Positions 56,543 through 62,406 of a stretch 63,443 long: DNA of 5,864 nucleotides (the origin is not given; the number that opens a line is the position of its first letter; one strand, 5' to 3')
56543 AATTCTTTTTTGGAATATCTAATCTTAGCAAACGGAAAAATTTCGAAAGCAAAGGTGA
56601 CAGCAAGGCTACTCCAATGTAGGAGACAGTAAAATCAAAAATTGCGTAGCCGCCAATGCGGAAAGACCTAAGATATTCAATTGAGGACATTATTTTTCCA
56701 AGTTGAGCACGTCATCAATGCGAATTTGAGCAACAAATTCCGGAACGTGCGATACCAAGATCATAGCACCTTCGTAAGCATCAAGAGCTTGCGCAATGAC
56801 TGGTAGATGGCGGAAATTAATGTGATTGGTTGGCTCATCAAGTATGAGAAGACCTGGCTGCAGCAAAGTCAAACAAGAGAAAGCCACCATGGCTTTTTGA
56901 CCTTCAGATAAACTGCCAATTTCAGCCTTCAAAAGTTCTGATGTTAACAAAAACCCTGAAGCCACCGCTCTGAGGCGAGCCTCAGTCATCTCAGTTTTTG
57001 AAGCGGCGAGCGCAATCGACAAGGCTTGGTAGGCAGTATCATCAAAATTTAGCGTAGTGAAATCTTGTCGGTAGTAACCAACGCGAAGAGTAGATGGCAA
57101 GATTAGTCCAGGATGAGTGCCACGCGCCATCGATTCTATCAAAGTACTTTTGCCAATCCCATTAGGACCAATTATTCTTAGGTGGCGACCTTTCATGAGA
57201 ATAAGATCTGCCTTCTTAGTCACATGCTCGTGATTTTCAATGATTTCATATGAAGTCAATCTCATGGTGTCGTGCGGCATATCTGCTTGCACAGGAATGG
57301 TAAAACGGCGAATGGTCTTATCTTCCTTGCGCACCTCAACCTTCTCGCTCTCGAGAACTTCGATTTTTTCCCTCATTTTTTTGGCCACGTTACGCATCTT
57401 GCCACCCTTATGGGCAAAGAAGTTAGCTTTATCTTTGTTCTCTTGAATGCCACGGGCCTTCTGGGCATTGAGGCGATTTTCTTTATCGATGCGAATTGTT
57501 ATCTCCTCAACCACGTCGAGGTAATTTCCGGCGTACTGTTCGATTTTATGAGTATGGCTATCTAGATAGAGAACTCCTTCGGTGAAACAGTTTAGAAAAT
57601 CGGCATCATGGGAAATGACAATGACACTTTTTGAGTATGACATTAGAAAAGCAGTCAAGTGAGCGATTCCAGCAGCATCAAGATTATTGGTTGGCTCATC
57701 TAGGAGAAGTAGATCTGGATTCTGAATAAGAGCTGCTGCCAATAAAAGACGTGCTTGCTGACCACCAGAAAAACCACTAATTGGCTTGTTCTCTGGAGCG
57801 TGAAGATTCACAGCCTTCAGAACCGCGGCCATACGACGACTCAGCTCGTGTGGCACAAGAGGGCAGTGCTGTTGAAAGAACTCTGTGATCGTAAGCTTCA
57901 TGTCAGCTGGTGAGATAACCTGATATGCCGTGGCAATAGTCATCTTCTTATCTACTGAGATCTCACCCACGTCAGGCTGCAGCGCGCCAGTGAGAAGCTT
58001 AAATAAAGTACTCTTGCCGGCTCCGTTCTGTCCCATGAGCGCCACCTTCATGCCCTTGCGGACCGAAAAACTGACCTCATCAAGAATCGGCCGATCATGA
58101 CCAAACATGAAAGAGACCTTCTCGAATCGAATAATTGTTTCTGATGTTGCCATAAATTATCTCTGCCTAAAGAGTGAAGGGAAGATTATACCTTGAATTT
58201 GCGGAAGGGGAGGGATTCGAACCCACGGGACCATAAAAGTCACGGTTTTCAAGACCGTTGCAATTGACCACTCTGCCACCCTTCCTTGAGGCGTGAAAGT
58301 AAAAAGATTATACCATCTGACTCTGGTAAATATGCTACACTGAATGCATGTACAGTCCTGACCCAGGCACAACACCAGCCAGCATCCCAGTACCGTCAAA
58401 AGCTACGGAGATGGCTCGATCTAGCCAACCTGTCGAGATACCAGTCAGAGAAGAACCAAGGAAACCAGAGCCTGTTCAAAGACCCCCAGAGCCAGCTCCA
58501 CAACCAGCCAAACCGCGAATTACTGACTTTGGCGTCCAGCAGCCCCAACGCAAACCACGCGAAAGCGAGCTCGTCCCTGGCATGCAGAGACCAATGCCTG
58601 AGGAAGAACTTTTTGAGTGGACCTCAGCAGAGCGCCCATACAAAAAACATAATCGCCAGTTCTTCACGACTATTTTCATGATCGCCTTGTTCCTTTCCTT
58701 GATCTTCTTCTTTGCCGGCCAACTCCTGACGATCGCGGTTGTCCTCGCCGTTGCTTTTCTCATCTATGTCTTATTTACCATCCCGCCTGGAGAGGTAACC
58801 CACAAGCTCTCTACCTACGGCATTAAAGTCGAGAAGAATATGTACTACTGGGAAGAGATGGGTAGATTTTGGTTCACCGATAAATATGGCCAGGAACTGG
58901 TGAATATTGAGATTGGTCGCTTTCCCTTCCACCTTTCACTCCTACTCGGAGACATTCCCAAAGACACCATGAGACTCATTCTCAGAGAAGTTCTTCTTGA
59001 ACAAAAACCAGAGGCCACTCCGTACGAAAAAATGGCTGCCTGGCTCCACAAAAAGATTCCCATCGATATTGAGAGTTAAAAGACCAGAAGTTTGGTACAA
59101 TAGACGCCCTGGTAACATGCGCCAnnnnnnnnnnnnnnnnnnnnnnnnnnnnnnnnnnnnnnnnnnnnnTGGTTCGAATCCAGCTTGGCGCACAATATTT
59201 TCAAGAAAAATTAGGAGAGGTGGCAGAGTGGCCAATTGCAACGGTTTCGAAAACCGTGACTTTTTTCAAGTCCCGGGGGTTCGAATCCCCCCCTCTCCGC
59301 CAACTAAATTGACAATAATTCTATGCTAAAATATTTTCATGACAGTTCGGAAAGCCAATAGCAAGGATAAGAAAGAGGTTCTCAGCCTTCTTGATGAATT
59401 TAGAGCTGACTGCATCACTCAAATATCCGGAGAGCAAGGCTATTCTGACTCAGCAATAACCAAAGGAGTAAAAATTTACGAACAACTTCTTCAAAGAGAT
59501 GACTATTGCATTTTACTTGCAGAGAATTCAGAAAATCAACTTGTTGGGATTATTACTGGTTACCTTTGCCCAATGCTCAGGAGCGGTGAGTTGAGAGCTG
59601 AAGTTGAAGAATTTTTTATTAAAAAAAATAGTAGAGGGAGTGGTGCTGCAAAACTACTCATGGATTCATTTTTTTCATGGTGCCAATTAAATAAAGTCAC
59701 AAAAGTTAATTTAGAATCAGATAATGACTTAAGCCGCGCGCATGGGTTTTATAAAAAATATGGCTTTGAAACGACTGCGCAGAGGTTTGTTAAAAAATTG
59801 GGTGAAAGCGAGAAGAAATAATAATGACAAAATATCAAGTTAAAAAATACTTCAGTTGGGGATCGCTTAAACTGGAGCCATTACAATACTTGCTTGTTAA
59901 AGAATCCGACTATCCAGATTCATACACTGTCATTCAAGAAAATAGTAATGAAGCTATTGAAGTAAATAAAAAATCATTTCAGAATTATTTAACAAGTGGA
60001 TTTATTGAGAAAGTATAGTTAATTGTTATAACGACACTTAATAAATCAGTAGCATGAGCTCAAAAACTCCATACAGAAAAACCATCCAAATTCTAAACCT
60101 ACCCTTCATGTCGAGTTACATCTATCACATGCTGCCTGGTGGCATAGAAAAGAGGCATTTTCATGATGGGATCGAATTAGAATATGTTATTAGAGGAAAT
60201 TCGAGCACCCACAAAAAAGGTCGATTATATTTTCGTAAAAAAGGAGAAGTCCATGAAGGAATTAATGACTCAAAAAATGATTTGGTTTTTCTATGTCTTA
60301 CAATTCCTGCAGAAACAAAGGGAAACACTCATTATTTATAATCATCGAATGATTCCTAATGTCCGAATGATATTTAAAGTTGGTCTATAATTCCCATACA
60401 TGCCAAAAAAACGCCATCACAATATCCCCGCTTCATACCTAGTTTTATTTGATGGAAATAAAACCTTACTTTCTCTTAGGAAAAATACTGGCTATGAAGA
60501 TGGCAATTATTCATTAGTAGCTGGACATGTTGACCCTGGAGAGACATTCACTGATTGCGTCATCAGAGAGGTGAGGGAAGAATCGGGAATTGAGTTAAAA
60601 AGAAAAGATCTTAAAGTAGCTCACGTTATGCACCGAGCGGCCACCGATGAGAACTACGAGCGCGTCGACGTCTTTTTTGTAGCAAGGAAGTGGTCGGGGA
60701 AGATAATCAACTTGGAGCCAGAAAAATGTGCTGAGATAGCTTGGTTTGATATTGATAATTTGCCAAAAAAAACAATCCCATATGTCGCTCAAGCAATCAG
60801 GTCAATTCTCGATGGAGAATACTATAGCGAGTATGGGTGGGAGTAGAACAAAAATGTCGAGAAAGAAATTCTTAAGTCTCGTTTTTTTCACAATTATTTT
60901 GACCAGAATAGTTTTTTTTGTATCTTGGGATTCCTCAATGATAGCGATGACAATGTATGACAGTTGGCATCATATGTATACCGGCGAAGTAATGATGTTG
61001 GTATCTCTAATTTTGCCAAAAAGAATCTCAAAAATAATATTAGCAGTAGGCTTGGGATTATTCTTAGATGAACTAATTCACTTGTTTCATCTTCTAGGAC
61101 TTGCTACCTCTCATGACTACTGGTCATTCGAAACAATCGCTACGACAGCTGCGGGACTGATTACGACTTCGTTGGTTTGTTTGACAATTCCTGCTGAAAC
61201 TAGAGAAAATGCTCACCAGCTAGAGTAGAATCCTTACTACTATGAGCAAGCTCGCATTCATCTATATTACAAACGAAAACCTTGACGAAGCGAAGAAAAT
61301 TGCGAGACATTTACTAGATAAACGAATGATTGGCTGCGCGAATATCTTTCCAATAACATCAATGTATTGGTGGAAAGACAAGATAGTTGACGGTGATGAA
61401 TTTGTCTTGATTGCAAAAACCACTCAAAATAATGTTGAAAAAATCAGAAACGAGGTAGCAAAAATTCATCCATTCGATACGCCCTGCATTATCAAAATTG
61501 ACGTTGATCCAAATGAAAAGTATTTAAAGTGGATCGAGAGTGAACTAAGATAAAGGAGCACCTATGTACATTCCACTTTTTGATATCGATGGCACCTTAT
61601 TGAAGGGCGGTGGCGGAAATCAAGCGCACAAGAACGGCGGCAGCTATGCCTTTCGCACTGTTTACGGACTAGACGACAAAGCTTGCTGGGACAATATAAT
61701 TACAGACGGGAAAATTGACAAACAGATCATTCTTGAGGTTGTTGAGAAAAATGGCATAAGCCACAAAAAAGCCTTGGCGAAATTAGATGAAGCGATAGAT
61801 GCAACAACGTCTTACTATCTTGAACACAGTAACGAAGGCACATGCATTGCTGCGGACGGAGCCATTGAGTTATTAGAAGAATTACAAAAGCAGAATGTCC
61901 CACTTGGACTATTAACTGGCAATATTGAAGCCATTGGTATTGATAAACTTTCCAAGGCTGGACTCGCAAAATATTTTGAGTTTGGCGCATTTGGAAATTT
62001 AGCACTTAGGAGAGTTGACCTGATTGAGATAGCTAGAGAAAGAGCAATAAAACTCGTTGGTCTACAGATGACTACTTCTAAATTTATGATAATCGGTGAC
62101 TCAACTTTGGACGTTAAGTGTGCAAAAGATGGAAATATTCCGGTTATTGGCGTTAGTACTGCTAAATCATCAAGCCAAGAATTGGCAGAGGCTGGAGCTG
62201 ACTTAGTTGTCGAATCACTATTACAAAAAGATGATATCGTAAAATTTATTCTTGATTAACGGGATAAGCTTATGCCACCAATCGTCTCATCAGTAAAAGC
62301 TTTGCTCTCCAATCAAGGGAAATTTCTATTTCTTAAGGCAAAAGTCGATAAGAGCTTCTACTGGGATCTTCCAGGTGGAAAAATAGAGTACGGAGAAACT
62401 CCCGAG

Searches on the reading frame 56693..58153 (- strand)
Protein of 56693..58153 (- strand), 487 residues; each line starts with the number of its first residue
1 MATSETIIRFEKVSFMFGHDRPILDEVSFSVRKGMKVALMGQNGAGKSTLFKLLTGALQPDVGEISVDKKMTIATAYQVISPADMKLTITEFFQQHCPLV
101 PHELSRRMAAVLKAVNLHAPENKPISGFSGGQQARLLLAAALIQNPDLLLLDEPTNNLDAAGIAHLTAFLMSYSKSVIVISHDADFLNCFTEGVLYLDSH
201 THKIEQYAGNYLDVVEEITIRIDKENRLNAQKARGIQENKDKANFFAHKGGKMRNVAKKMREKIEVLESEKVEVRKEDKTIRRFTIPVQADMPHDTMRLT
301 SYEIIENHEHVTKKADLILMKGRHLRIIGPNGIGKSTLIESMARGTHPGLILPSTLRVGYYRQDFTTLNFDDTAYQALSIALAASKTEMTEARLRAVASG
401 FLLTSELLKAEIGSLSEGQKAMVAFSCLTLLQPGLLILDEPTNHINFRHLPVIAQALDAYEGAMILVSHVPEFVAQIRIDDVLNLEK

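Call 54: search_protein_families(library=pfam, proteins=[window:56693-58153:-], max_evalue=0.0001)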
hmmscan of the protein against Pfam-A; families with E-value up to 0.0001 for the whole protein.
window:56693-58153:- (487 aa): 11 families
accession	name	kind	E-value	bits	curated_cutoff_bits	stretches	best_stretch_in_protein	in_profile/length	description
PF00005.33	ABC_tran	-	8.7e-47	159.6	25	2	24-156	1-137/137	ABC transporter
PF13304.12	AAA_21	-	4.3e-19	70.1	27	1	124-184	234-300/304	AAA domain, putative AbiEii toxin, Type IV TA system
PF02463.25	SMC_N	-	1.9e-10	41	40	0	128-189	137-204/220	RecF/RecN/SMC N terminal domain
PF03193.22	RsgA_GTPase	-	3.4e-09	37.2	30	0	32-70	105-142/174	RsgA GTPase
PF13555.12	AAA_29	-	3.3e-08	33.6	27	0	30-51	18-39/61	P-loop containing region of AAA domain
PF13401.12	AAA_22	-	3.2e-07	31.2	27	0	37-95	8-60/130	AAA domain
PF13476.12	AAA_23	-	9e-07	30.2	27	0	39-68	24-53/201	AAA domain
PF01926.29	MMR_HSR1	-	4.1e-06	27.3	21.9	0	36-81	1-42/113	50S ribosome-binding GTPase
PF13479.12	AAA_24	-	2.4e-05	24.7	27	0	34-69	2-32/195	AAA domain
PF07728.20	AAA_5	-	7.1e-05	23.3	22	0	37-75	2-41/139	AAA domain (dynein-related subfamily)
PF13521.12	AAA_28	-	9.4e-05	23.1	27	0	327-394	4-70/164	AAA domain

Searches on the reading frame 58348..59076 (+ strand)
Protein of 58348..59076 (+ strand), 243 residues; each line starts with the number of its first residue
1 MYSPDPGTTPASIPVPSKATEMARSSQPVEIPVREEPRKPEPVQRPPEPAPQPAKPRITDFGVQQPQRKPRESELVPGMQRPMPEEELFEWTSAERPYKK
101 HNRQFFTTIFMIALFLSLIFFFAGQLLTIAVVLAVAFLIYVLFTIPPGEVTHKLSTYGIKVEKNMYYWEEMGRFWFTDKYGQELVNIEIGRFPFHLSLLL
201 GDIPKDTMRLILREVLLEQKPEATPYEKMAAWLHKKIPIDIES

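Call 62: search_protein_families(library=pfam, proteins=[window:58348-59076:+], max_evalue=0.05)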
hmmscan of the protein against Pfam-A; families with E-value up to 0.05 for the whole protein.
window:58348-59076:+ (243 aa): 1 family
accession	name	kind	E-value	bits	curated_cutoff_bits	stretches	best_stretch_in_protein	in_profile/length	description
PF05473.18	UL45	-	0.049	13.7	27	0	72-146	7-67/191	UL45 protein, carbohydrate-binding C-type lectin-like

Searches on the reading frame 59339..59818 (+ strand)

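Call 62: search_protein_families(library=pfam, proteins=[window:59339-59818:+], max_evalue=0.05)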
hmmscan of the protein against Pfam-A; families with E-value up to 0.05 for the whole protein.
window:59339-59818:+ (160 aa): 3 families
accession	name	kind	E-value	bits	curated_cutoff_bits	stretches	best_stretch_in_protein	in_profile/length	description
PF00583.31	Acetyltransf_1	-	1e-11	45.6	20.7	1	47-143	24-116/116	Acetyltransferase (GNAT) family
PF13673.13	Acetyltransf_10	-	3.2e-10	40.5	23.6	1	45-152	21-116/128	Acetyltransferase (GNAT) domain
PF13508.13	Acetyltransf_7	-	1.8e-09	38.3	27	1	55-144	2-83/84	Acetyltransferase (GNAT) domain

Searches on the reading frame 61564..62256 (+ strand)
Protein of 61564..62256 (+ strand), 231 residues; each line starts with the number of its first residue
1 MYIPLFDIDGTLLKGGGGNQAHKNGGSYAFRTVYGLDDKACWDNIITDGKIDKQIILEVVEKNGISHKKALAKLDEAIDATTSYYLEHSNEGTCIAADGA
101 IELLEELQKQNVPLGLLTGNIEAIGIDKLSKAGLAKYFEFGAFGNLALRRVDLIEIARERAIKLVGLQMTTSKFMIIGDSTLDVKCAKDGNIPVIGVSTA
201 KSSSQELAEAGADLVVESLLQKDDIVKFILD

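Call 62: search_protein_families(library=pfam, proteins=[window:61564-62256:+], max_evalue=0.05)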
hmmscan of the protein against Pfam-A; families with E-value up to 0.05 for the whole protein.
window:61564-62256:+ (231 aa): 5 families
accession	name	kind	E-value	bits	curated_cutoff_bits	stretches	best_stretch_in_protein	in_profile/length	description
PF13419.12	HAD_2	-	1.2e-14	55.3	23.8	1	5-197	2-178/178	Haloacid dehalogenase-like hydrolase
PF00702.32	Hydrolase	-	1.5e-07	32.4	26.4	1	5-189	5-189/191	haloacid dehalogenase-like hydrolase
PF12710.13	HAD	-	3.9e-07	31.1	27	1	5-188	2-189/189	haloacid dehalogenase-like hydrolase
PF13242.12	Hydrolase_like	-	2.8e-06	27.6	22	1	159-220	11-73/75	HAD-hyrolase-like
PF13344.12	Hydrolase_6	-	0.037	14.5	27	0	97-120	16-39/101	Haloacid dehalogenase-like hydrolase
